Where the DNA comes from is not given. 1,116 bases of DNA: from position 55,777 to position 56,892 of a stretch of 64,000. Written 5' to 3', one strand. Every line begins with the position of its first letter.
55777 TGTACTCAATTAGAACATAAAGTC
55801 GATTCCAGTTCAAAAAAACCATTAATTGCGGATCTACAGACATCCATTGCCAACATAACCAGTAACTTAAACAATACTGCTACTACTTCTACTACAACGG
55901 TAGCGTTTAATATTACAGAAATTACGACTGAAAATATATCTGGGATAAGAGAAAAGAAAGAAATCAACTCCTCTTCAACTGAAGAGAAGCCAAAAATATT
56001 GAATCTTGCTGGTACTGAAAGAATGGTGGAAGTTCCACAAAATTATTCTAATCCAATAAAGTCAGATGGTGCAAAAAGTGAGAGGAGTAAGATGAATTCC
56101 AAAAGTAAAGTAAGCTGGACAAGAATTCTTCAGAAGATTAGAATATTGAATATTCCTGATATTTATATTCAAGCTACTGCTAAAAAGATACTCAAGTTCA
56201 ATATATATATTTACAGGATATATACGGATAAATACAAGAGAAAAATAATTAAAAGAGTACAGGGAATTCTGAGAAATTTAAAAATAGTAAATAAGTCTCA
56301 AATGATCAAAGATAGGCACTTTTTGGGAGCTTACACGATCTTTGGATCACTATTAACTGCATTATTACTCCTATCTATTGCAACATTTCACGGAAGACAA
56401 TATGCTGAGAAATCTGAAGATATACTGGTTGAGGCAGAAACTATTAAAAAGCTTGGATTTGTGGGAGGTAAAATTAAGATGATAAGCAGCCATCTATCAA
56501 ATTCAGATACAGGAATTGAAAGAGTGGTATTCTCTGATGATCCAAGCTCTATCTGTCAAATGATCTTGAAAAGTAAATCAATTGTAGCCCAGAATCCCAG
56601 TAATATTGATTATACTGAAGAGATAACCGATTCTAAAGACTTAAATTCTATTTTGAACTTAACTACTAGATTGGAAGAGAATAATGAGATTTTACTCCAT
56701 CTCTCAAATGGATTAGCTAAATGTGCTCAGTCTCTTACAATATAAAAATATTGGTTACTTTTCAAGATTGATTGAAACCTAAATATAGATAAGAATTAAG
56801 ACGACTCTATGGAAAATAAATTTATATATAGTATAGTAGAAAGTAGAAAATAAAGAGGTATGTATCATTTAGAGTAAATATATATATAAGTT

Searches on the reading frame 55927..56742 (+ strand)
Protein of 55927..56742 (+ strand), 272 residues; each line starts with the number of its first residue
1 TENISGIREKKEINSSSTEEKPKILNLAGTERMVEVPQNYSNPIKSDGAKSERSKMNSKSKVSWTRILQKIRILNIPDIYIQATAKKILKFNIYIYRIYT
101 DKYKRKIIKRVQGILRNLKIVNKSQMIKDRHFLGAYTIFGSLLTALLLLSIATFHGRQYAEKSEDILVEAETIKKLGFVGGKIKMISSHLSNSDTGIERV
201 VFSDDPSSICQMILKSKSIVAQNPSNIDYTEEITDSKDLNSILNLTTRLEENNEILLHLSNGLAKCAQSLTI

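Call 64: search_solved_structures(query=A5, max_evalue=1)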
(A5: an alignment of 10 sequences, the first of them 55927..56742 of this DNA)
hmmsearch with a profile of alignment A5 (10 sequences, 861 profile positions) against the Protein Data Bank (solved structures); distinct sequences matched with E-value up to 1: 0.

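Call 67: predict_structure(alignment_id=A5)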
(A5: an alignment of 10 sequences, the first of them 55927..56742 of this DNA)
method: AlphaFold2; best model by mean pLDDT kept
length: 272 residues; sequences in the alignment: 10
mean_pLDDT: 48.3   pTM: 0.17
mean pLDDT of the five models: 48.3, 47.4, 46.3, 43.4, 39.3
residues with pLDDT >= 90: 0; 70-90: 19; 50-70: 91; < 50: 162
segments of 3 or more residues with pLDDT < 50: 1-62, 68-70, 72-75, 120-122, 125-127, 129-134, 158-203, 216-240, 270-272
pLDDT, mean of each block of 10 residues (from residue 1): 35 30 31 31 35 34 48 53 68 60 60 53 48 55 71 58 43 46 43 41 48 49 35 38 61 72 59 43
secondary structure, 60 per line:
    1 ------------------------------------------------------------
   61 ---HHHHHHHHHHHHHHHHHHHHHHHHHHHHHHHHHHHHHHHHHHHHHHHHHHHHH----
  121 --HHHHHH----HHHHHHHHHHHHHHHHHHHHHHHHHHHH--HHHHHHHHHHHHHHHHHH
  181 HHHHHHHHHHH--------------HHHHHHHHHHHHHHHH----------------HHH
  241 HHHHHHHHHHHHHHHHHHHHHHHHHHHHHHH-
elements in order: H64-116 H123-128 H133-160 H163-191 H206-221 H238-271
